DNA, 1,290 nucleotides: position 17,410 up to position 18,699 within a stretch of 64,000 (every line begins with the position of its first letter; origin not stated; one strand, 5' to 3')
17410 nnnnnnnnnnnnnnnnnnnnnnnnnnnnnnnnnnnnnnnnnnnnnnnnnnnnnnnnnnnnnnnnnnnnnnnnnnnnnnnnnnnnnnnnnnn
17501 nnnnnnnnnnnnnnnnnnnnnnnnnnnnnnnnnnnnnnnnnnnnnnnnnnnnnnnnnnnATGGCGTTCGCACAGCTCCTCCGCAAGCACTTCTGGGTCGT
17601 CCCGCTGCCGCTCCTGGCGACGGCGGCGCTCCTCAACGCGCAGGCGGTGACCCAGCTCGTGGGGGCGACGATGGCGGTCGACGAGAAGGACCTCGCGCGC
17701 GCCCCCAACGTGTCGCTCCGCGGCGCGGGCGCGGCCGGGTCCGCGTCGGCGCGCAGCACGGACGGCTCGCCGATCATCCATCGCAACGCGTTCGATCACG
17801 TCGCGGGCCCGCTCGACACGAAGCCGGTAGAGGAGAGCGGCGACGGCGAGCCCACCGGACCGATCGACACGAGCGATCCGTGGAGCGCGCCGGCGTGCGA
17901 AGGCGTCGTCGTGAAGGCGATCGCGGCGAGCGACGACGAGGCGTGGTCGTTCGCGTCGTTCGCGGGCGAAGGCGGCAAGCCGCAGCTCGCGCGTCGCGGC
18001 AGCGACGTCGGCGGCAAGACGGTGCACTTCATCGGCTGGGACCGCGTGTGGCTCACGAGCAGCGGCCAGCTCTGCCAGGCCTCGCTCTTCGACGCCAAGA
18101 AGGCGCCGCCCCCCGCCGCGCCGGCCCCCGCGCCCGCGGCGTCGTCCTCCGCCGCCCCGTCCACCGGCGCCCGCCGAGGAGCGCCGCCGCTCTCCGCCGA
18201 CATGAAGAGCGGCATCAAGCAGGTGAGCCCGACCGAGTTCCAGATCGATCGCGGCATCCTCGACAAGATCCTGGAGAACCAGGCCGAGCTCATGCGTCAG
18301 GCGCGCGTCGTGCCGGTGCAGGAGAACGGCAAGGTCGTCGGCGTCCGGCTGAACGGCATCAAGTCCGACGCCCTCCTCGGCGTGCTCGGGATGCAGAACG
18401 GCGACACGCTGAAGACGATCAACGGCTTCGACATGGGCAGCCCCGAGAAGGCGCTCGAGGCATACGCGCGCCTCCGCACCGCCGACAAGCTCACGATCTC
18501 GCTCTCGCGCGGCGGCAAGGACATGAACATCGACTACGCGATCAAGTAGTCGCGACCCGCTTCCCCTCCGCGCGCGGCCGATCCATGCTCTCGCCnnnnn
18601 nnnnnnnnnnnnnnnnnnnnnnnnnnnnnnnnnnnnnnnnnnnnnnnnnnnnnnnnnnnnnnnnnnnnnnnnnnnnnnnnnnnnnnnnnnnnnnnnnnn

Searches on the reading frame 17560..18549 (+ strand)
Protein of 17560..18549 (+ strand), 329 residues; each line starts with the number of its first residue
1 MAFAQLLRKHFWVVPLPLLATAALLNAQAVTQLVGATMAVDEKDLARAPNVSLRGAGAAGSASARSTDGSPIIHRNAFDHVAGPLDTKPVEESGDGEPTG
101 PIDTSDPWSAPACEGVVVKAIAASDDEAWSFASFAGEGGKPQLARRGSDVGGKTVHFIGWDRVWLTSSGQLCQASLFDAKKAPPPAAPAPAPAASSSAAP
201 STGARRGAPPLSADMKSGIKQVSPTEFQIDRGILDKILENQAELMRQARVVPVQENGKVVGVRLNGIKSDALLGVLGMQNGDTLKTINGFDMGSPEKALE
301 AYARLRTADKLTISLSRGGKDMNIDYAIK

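Call 4: search_protein_families(library=pfam, proteins=[window:17560-18549:+], max_evalue=0.01)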
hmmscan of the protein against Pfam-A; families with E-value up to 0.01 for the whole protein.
window:17560-18549:+ (329 aa): 0 families

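Call 5: search_protein_families(library=ncbifam, proteins=[window:17560-18549:+], max_evalue=0.01)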
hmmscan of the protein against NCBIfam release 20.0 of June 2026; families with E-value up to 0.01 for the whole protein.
window:17560-18549:+ (329 aa): 3 families
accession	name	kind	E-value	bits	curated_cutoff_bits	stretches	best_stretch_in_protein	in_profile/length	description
NF041515.1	GspC_delta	equivalog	2.1e-108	362.8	150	1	8-329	1-311/311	type II secretion system protein GspC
NF041616.1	T2SS_C_SYNERG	exception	5.3e-16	58.8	200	1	138-329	113-296/296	type II secretion system protein GspC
TIGR01713.1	typeII_sec_gspC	equivalog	3.2e-15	56.4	101.6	1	116-325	83-256/259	type II secretion system protein GspC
